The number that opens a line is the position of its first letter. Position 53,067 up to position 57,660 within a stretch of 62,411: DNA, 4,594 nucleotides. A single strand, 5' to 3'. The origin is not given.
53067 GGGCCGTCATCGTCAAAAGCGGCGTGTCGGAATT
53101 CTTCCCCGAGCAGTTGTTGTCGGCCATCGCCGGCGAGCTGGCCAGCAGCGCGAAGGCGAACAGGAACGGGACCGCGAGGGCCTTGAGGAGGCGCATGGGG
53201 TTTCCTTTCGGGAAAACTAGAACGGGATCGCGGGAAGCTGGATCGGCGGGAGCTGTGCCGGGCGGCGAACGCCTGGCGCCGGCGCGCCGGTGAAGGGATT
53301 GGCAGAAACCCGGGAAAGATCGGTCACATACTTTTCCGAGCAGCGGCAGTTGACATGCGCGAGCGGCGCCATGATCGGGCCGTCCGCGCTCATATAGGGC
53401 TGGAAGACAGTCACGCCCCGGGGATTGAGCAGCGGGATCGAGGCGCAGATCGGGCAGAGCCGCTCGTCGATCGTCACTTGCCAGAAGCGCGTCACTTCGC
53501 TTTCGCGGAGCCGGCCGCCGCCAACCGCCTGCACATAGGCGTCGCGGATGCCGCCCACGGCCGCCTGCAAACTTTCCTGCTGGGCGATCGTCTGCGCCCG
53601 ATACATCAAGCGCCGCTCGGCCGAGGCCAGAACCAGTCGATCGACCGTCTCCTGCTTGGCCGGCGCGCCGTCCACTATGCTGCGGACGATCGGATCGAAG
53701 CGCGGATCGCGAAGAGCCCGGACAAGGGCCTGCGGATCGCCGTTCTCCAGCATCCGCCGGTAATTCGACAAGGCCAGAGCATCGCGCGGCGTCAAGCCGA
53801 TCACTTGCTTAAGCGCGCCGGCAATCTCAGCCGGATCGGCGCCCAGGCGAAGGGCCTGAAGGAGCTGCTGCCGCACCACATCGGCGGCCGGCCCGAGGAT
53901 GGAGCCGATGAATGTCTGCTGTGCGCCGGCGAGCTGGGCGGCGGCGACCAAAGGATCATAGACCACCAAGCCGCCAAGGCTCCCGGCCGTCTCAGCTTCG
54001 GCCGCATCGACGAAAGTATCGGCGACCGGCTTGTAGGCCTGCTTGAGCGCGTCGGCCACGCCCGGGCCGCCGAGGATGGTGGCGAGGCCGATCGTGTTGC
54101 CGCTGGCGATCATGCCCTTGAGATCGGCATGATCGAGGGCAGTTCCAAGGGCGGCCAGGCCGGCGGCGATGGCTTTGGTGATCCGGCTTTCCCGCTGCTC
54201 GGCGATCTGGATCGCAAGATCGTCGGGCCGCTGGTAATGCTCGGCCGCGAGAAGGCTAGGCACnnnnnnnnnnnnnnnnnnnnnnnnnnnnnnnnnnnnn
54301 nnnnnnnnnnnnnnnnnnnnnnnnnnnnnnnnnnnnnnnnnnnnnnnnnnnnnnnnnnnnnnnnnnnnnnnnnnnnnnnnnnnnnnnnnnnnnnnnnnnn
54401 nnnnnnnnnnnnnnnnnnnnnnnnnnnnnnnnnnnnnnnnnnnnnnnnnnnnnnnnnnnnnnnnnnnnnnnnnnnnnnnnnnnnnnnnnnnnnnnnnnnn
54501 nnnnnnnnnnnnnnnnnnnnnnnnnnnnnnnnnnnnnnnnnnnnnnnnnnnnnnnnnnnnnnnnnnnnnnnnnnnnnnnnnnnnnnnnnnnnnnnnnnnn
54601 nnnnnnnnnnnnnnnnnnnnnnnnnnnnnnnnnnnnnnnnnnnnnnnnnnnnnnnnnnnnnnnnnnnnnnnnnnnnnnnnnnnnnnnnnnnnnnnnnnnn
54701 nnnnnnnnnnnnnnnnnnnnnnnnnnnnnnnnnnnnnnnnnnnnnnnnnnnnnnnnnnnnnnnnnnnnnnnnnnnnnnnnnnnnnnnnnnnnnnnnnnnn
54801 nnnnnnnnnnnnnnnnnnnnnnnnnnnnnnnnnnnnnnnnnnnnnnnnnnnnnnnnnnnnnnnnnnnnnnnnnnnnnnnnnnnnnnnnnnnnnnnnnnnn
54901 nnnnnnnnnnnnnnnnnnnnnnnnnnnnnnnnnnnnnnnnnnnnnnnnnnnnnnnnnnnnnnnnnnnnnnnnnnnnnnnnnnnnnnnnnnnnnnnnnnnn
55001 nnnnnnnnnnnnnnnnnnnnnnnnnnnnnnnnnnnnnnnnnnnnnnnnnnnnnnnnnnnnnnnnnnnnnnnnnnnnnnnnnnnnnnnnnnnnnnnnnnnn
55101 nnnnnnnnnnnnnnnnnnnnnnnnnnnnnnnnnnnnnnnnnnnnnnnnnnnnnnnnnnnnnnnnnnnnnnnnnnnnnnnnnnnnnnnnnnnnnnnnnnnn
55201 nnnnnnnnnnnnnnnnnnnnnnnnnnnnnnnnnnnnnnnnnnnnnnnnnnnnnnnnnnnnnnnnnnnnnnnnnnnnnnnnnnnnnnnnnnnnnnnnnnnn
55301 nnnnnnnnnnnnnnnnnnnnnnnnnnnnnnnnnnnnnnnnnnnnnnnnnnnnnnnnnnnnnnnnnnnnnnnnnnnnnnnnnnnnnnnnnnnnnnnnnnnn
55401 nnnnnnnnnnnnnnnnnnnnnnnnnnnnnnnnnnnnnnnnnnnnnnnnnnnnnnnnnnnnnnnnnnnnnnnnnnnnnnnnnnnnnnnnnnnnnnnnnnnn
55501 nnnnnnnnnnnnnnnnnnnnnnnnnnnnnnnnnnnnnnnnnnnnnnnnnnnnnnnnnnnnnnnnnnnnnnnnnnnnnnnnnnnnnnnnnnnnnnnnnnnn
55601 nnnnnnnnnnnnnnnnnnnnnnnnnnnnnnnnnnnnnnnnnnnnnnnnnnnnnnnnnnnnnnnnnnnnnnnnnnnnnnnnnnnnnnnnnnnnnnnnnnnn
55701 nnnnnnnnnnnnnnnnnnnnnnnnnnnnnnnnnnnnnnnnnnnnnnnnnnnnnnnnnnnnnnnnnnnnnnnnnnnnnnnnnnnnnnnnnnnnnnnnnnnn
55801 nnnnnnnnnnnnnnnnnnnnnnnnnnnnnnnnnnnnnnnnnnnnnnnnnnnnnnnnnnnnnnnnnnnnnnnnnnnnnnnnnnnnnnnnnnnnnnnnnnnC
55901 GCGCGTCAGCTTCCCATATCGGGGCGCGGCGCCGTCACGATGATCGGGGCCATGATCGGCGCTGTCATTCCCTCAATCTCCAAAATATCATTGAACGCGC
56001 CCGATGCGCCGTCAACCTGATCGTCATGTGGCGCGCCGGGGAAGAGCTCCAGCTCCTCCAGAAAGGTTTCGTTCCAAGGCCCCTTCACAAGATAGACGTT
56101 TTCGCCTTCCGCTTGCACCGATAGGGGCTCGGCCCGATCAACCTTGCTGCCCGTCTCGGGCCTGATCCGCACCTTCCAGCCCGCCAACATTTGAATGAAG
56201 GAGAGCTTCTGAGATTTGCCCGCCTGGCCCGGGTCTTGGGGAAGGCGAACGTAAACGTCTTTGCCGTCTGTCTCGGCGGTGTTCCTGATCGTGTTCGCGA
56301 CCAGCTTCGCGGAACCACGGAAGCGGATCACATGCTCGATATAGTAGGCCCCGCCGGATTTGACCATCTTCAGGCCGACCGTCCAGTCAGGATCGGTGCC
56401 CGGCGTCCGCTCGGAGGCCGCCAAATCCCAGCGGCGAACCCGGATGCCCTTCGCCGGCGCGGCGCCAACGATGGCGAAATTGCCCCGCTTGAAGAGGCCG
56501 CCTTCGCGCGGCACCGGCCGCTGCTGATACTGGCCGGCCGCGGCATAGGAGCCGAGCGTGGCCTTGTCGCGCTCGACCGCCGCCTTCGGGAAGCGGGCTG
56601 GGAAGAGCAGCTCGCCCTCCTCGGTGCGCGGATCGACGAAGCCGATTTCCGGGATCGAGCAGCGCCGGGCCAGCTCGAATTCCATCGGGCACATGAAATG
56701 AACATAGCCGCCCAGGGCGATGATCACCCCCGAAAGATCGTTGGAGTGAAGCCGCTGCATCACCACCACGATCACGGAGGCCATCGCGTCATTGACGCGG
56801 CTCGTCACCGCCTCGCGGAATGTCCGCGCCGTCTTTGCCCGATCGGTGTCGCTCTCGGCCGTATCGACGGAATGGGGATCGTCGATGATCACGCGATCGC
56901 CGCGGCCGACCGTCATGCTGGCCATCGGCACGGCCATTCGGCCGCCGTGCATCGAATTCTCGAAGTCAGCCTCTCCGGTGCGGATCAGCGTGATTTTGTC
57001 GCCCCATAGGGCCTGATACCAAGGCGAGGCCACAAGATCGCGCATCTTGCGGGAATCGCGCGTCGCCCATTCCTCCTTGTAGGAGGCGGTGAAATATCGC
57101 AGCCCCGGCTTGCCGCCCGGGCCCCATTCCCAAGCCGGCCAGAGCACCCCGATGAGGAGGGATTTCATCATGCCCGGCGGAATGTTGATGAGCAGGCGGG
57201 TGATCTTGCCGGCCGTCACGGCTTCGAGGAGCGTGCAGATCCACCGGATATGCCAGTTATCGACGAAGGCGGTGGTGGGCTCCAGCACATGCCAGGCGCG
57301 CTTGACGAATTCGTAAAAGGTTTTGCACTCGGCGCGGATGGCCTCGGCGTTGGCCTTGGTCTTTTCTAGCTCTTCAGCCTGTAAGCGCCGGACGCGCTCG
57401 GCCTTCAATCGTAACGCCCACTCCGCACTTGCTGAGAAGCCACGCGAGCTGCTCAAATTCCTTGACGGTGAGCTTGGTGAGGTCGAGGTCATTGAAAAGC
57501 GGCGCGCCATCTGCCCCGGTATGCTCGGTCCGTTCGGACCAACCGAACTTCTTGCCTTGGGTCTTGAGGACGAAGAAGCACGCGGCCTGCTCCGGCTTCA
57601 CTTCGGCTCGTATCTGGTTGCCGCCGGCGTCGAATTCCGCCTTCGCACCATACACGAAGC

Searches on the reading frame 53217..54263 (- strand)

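Call 68: search_protein_families(library=pfam, proteins=[window:53217-54263:-], max_evalue=0.01)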
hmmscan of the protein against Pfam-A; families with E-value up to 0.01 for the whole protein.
window:53217-54263:- (348 aa): 1 family
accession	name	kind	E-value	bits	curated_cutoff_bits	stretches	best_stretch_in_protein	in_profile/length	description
PF04233.19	Phage_Mu_F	-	0.00023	22.3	29.6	0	222-309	35-110/112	Phage Mu protein F like protein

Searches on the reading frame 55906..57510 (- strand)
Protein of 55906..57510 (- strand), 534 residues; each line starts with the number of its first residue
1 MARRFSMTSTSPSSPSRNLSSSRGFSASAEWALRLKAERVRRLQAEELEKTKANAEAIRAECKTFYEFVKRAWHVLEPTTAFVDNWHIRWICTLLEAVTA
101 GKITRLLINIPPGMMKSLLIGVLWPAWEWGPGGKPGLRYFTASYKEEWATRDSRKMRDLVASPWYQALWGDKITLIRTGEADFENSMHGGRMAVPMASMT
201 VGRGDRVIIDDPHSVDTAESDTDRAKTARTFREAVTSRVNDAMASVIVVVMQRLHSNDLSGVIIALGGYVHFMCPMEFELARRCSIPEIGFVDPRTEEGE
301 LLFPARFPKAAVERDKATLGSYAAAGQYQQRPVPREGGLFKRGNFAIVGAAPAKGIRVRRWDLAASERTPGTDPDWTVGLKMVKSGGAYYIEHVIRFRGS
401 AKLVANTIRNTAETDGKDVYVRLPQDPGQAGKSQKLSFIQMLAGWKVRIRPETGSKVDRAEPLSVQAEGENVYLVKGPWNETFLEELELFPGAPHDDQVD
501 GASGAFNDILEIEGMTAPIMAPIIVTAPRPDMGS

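Call 10: search_protein_families(library=phrogs, proteins=[window:55906-57510:-], max_evalue=0.00001)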
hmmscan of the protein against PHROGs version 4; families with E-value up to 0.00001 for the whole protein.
window:55906-57510:- (534 aa): 6 families
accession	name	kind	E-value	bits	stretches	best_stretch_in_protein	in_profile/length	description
phrog_38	-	head and packaging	9.9e-73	247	1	40-515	250-709/760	terminase large subunit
phrog_979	-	head and packaging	1.9e-48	166.6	1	326-522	404-612/642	terminase large subunit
phrog_4758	-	head and packaging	1.7e-37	130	1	51-266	5-220/243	terminase large subunit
phrog_12171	-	head and packaging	1.4e-35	122.7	1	415-520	1-106/110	terminase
phrog_9453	-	head and packaging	2.6e-23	83.8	1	335-515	8-216/233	terminase large subunit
phrog_5573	-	head and packaging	1.2e-13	52.1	1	297-508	22-233/250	terminase large subunit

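Call 53: search_dna_similar(query=window:55906-57510:-, collection=phages, mode=protein, max_rows=15)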
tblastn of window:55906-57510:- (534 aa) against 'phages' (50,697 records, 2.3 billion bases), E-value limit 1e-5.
Records with a match: 2071; places in all: 2074; records where one place covers at least 80% of the query: 234.
Best place of each record, by identity: <60% 2071.
By first word of the organism name: Escherichia 567; Pseudomonas 248; Vibrio 194; Klebsiella 134; Salmonella 100; Acinetobacter 87; Microbacterium 80; Shigella 54; Mycobacterium 50; Campylobacter 44; and 87 more.
By host as written in the record: - 286; Escherichia coli 149; Pseudomonas aeruginosa 76; Escherichia coli K-12 MG1655 73; Klebsiella pneumoniae 43; Escherichia coli DSM 12242 43; Campylobacter jejuni 42; Acinetobacter baumannii 36; and 513 more.
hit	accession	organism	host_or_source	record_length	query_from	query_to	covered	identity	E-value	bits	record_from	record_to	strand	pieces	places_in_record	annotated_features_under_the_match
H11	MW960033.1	Rhizobium phage RHph_X3_2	Sinorhizobium americanum X3_2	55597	56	509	85%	47.5%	1e-123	405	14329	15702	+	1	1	terminase large subunit protein | terminase small subunit protein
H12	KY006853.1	Erythrobacter phage vB_EliS_R6L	Erythrobacter litoralis DSM 8509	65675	36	510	89%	43.6%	1e-118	390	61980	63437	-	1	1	terminase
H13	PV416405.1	Erythrobacter phage ZS04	Erythrobacter sp. JL475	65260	36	510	89%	43.4%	3e-118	390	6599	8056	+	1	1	terminase large subunit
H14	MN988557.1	Rhizobium phage RHph_Y52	Rhizobium phaseoli IE6794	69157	56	525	88%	41.0%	8e-95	322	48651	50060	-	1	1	terminase large subunit protein | hypothetical protein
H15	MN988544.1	Rhizobium phage RHph_Y21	Rhizobium phaseoli N841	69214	56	525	88%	41.0%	8e-95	322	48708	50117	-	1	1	terminase large subunit protein | hypothetical protein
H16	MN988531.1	Rhizobium phage RHph_Y5A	Rhizobium phaseoli N161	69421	56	525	88%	41.0%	1e-94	321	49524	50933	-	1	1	terminase large subunit protein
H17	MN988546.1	Rhizobium phage RHph_Y2_4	Rhizobium phaseoli Y2_4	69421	56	525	88%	41.0%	1e-94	321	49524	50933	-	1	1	terminase large subunit protein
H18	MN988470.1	Rhizobium phage RHph_TM3_3_9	Rhizobium etli T3_9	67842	56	525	88%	41.0%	2e-94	320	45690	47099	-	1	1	terminase large subunit protein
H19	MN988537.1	Rhizobium phage RHph_TM3_3_10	Rhizobium etli T3_10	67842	56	525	88%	41.0%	2e-94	320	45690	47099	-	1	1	terminase large subunit protein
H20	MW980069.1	Rhizobium phage RHEph19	Rhizobium etli sv. phaseoli N561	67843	56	525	88%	41.0%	2e-94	320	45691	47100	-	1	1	terminase large subunit protein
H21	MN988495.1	Rhizobium phage RHph_TM3_3_13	Rhizobium etli T3_13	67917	56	525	88%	41.0%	2e-94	320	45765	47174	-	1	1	terminase large subunit protein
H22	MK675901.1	Shewanella phage S0112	Shewanella indica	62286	56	510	85%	41.1%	2e-114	379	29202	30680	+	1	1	terminase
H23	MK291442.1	Paracoccus phage vB_PkoS_Pkon1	Paracoccus kondratievae NCIMB 13773T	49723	48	510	87%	40.2%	5e-82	285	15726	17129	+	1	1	terminase large subunit | terminase small subunit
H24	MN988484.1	Rhizobium phage RHph_Y60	Rhizobium etli TAL182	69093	56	525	88%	39.5%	9e-92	313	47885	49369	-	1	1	terminase large subunit protein | hypothetical protein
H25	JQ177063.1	Aeromonas phage vB_AsaM-56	Aeromonas salmonicida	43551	59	514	85%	39.0%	1e-84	292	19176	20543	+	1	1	putative TerL large-subunit terminase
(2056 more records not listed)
